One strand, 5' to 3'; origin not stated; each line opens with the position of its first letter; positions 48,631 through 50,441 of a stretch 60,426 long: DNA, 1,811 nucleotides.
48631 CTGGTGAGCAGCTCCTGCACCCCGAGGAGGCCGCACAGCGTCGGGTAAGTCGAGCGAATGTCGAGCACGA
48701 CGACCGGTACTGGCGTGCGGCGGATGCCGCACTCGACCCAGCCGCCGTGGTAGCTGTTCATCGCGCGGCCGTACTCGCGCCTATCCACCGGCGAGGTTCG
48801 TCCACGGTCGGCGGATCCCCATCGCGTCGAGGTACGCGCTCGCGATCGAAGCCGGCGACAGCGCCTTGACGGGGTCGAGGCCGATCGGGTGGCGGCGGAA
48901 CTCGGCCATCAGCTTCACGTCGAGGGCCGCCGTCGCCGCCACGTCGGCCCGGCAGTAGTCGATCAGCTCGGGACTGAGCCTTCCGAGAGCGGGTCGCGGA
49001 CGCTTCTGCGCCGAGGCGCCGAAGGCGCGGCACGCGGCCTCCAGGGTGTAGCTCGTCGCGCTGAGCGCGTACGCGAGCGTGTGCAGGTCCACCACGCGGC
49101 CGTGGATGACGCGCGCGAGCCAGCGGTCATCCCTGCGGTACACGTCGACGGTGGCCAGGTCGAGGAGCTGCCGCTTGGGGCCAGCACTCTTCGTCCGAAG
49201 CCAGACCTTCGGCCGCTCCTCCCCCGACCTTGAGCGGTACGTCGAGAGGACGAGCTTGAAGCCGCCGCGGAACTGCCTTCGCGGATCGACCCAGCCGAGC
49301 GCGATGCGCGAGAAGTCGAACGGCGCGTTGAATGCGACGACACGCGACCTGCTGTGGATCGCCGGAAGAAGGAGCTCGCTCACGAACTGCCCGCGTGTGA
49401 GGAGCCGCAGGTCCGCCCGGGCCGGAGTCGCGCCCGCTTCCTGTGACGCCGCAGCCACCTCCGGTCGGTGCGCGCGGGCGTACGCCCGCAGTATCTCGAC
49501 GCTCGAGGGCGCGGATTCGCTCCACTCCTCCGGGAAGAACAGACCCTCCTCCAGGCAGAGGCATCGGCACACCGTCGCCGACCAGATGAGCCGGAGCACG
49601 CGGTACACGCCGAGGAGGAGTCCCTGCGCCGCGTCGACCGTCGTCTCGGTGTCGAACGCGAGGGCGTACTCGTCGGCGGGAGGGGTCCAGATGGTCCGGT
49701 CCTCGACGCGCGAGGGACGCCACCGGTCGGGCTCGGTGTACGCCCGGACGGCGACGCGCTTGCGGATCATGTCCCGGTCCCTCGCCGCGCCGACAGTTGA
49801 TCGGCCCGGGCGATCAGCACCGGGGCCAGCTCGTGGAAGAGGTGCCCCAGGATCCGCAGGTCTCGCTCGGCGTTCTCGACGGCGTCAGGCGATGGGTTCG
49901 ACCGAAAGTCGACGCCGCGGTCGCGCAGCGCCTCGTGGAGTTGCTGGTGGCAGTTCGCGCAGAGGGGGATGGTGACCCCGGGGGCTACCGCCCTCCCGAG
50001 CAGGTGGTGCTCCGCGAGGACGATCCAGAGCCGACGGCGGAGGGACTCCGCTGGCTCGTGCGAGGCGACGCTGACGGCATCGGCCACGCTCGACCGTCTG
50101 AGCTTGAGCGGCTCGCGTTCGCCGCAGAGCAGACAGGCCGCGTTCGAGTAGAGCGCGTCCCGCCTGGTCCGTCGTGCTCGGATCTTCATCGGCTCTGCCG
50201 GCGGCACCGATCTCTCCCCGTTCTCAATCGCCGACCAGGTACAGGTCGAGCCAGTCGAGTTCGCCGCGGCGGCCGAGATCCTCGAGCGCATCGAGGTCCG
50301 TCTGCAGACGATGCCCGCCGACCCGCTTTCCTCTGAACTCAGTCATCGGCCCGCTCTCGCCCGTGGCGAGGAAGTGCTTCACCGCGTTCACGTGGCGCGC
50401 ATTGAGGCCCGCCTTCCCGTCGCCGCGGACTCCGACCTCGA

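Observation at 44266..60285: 16.0-kb casposon: Cas1 + family B polymerase + HNH, bounded by about 50-bp TIRs and a 14-bp target-site duplication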

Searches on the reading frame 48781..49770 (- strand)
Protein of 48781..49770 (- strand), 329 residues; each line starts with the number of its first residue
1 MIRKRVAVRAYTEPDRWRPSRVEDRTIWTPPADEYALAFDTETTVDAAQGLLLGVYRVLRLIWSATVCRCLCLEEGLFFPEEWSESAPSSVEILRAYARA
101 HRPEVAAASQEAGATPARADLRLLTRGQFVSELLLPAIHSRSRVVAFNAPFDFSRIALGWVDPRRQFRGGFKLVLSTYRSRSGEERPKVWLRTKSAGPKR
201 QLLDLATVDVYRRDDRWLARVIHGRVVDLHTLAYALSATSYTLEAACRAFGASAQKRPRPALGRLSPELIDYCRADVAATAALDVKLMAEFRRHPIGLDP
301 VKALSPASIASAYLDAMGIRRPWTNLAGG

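Call 6: search_protein_families(library=pfam, proteins=[window:48781-49770:-], max_evalue=0.01)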
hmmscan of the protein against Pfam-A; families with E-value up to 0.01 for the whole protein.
window:48781-49770:- (329 aa): 0 families

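Call 20: search_solved_structures(query=window:48781-49770:-, max_evalue=1, show_alignments=1)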
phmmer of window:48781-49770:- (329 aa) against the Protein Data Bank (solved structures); distinct sequences matched with E-value up to 1: 1.
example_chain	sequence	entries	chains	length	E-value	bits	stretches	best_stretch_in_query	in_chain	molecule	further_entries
4dix_A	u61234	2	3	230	0.53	12.6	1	189-234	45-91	Plectin-related protein | Stomatal closure-related actin-binding protein 1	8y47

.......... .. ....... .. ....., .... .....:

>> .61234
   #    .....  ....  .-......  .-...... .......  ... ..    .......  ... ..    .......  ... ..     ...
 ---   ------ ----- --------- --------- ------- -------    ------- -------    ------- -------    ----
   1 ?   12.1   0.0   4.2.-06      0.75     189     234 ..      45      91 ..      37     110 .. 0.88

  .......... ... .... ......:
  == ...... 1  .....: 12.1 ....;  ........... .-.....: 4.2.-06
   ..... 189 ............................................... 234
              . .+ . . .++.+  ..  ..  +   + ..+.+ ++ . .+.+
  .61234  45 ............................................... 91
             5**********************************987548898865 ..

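Call 35: search_solved_structures(query=A2, max_evalue=1, show_alignments=1)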
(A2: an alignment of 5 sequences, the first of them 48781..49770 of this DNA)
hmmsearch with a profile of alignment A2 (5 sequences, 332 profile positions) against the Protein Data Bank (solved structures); distinct sequences matched with E-value up to 1: 0.

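Call 39: search_protein_families(library=pfam, proteins=[window:48781-49770:-], max_evalue=10)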
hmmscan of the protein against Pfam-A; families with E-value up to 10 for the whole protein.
window:48781-49770:- (329 aa): 1 family
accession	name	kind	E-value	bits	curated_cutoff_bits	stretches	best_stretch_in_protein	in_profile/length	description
PF13482.12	RNase_H_2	-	0.13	12.7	22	0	268-287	145-164/165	RNase_H superfamily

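Call 40: search_protein_families(library=phrogs, proteins=[window:48781-49770:-], max_evalue=0.01)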
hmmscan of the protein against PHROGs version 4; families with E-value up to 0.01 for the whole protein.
window:48781-49770:- (329 aa): 1 family
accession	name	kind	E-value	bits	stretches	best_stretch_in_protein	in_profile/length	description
phrog_17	-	DNA, RNA and nucleotide metabolism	0.002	17.1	1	224-294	755-831/1445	DNA polymerase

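Call 63: predict_structure(alignment_id=A5)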
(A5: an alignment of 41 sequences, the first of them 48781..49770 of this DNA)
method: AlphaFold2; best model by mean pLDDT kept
length: 329 residues; sequences in the alignment: 41
mean_pLDDT: 88.3   pTM: 0.86
mean pLDDT of the five models: 88.3, 87.9, 87.0, 86.3, 86.2
residues with pLDDT >= 90: 240; 70-90: 47; 50-70: 20; < 50: 22
segments of 3 or more residues with pLDDT < 50: 1-13, 20-23, 325-329
pLDDT, mean of each block of 10 residues (from residue 1): 42 50 69 96 96 98 92 97 97 98 82 85 98 96 97 96 74 93 92 83 91 87 96 96 96 89 96 97 97 95 94 91 51
secondary structure, 60 per line:
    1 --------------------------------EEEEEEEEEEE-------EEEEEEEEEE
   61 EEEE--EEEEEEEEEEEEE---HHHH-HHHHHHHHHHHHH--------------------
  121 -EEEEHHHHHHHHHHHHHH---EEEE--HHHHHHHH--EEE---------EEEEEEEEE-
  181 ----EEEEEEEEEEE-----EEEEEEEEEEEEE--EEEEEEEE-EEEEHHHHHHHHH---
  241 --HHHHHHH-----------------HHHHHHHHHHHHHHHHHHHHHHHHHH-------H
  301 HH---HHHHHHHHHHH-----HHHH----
elements in order: E33-43 E51-64 E67-79 H83-86 H88-100 E122-125 H126-139 E143-146 H149-156 E159-161 E171-179 E185-195 E201-213 E216-223 E225-228 H229-237 H243-249 H267-292 H306-316 H322-325

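Call 67: fold_search(model_id=the predicted structure, library=pdb)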
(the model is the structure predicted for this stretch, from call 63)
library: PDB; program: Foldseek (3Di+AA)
matches with E <= 10: 791; with E <= 0.001: 6
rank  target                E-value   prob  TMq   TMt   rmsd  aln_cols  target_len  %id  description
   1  6s1c_E                2.1e-04  1.00  0.38  0.33   9.4       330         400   14  P3221 crystal form of the Ctf18-1-8/Pol2(1-528) complex (released 2020-07-08)
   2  3k59_A                4.8e-04  1.00  0.40  0.19  10.5       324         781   14  Crystal structure of E.coli Pol II-normal DNA-dCTP ternary complex (released 2010-02-09)
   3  6s1c_A                5.1e-04  1.00  0.40  0.32   9.2       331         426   14  P3221 crystal form of the Ctf18-1-8/Pol2(1-528) complex (released 2020-07-08)
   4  8ywi_A                6.9e-04  1.00  0.37  0.15  13.6       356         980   11  The structure of ASFV DNA polymerase in replicating state (released 2025-02-05)
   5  3k5m_A                7.7e-04  1.00  0.38  0.18  11.1       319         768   15  Crystal structure of E.coli Pol II-abasic DNA-ddGTP Lt(-2, 2) ternary complex (released 2010-02-02)
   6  3k58_A                7.7e-04  1.00  0.36  0.17  10.4       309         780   14  Crystal structure of E.coli Pol II-normal DNA-dTTP ternary complex (released 2010-02-09)
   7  5oki_A                1.4e-03  1.00  0.39  0.30   9.1       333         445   15  Crystal structure of the Ctf18-1-8 module from Ctf18-RFC in complex with a 63 kDa fragment of DNA Polymerase epsilon (released 2017-12-20)
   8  3k5o_B                1.5e-03  1.00  0.39  0.19  10.1       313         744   15  Crystal structure of E.coli Pol II (released 2010-02-02)
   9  5oki_B                1.5e-03  1.00  0.39  0.29   9.3       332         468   15  Crystal structure of the Ctf18-1-8 module from Ctf18-RFC in complex with a 63 kDa fragment of DNA Polymerase epsilon (released 2017-12-20)
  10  8ojd_A                1.6e-03  0.84  0.27  0.12  14.2       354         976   12  HSV-1 DNA polymerase beta-hairpin loop (released 2024-04-03)
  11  8tw9_E                1.7e-03  0.99  0.38  0.14   8.8       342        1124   13  Cryo-EM structure of S. cerevisiae PolE-Ctf18-8-1-DNA (released 2024-09-04)
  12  8twa_E                2.2e-03  1.00  0.40  0.14   8.4       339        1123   15  Cryo-EM structure of S. cerevisiae Ctf18-RFC-PCNA-PolE-DNA complex (released 2024-09-04)
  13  9b8r_E                2.9e-03  0.99  0.38  0.14   8.8       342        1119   13  Cryo-EM structure of S. cerevisiae PolE-core-DNA (released 2024-10-09)
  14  9nea_A                3.3e-03  0.96  0.35  0.13   9.6       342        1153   14  Human polymerase epsilon bound to PCNA and DNA with a pre-existing mismatch in the blocked conformation II (released 2025-06-04)
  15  2is3_A                4.4e-03  0.99  0.31  0.46  10.8       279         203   13  Crystal Structure of Escherichia coli RNase T (released 2007-04-24)
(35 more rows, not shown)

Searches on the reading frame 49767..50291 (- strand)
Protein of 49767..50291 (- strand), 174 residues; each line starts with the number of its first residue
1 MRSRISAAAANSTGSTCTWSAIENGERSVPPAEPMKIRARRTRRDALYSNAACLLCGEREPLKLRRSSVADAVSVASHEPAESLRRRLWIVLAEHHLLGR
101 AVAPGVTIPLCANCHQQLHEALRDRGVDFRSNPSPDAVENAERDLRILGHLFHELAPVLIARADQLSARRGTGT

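Call 6: search_protein_families(library=pfam, proteins=[window:49767-50291:-], max_evalue=0.01)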
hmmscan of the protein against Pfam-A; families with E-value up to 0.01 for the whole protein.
window:49767-50291:- (174 aa): 0 families

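Call 39: search_protein_families(library=pfam, proteins=[window:49767-50291:-], max_evalue=10)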
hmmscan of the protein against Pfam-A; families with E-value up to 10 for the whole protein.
window:49767-50291:- (174 aa): 2 families
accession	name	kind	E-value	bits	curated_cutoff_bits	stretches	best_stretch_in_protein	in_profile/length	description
PF23382.1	DUF7097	-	0.022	15.1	27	1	103-143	120-158/175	Family of unknown function (DUF7097)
PF19889.5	DUF6362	-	0.063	14.1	31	1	116-169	20-74/98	Domain of unknown function (DUF6362)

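Call 40: search_protein_families(library=phrogs, proteins=[window:49767-50291:-], max_evalue=0.01)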
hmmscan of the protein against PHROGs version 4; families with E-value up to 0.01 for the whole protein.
window:49767-50291:- (174 aa): 1 family
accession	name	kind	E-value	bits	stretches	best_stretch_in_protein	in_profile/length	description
phrog_2255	-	DNA, RNA and nucleotide metabolism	0.0042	17.6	0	108-134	158-184/211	HNH endonuclease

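Call 98: search_protein_families(library=pfam, alignment_id=A7, max_evalue=0.1)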
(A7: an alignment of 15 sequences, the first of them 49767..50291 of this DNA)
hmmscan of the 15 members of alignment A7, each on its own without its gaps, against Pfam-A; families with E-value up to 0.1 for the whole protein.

A. member 1, window:49767-50291:- (174 aa): 2 families
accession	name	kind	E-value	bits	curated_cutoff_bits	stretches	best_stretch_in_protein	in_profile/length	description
PF23382.1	DUF7097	-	0.022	15.1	27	1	103-143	120-158/175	Family of unknown function (DUF7097)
PF19889.5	DUF6362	-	0.063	14.1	31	0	116-169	20-74/98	Domain of unknown function (DUF6362)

B. families by the number of members that match (of 15 scanned): 9 families
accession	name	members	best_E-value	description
PF23382.1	DUF7097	7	0.00095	Family of unknown function (DUF7097)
PF13391.12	HNH_2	2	0.028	HNH endonuclease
PF04810.20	zf-Sec23_Sec24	1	0.041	Sec23/Sec24 zinc finger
PF12323.14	HTH_OrfB_IS605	1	0.054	Helix-turn-helix domain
PF23392.1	DUF7101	1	0.057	Domain of unknown function (DUF7101)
PF19889.5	DUF6362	1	0.063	Domain of unknown function (DUF6362)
PF01844.29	HNH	1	0.067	HNH endonuclease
PF23475.1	zf-Tbcl_FmdE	1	0.083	FmdE treble clef zinc finger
PF06147.18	DUF968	1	0.092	Protein of unknown function (DUF968)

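Call 99: search_solved_structures(query=A7, max_evalue=10, show_alignments=1)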
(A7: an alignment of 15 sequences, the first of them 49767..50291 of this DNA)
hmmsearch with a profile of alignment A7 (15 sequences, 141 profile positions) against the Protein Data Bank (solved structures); distinct sequences matched with E-value up to 10: 14.
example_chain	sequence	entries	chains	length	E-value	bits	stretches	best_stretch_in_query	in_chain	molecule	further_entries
6ghc_A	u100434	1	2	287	0.00012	25.4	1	24-75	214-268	5-methylcytosine-specific restriction enzyme A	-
9r1o_A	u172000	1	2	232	0.034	17.5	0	88-118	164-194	sc-apCC-6-DPH-NR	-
8qad_A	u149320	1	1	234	0.065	16.6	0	87-120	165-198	sc-apCC-6-LLIA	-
8qae_A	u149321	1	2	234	0.088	16.2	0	74-128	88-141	sc-apCC-6-SLLA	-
2j7a_A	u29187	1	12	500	0.15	15.5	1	24-95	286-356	CYTOCHROME C NITRITE REDUCTASE NRFA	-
2vr0_A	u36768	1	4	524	0.16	15.3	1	24-95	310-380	CYTOCHROME C NITRITE REDUCTASE, CATALYTIC SUBUNIT NFRA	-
7ppp_A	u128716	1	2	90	0.21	14.9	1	53-72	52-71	Zinc finger protein 276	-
6me0_C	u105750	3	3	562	0.36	14.2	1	11-75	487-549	Maturase reverse transcriptase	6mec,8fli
1oah_A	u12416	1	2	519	0.54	13.6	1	22-118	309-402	CYTOCHROME C NITRITE REDUCTASE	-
8qkd_A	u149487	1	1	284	0.86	13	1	79-131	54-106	sc-CC-5-24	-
8zp9_B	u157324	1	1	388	1.3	12.4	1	11-74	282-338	CRISPR system Cascade subunit CasD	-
1qdb_A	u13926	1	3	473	1.5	12.1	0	57-77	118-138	CYTOCHROME C NITRITE REDUCTASE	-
9zdo_A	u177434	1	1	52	1.6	12.1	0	19-34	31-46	Rubredoxin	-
8yb6_A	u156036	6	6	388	7.4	9.9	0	11-74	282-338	CRISPR system Cascade subunit CasD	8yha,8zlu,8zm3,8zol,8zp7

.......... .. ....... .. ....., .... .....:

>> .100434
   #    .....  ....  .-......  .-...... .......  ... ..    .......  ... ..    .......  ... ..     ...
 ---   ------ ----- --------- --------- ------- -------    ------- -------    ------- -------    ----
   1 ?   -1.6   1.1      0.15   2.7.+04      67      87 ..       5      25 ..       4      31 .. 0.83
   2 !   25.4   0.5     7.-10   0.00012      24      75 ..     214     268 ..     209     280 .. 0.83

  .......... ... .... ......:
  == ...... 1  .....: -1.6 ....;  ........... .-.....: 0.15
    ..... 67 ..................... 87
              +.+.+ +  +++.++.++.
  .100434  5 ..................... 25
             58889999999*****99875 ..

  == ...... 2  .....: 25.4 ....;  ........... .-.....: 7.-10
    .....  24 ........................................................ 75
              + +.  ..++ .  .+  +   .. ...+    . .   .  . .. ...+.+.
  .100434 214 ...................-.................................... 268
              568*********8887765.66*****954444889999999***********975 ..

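Call 105: search_protein_families(library=ncbifam, proteins=[window:49767-50291:-], max_evalue=0.01)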
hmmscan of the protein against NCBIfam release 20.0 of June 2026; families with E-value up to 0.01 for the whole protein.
window:49767-50291:- (174 aa): 0 families
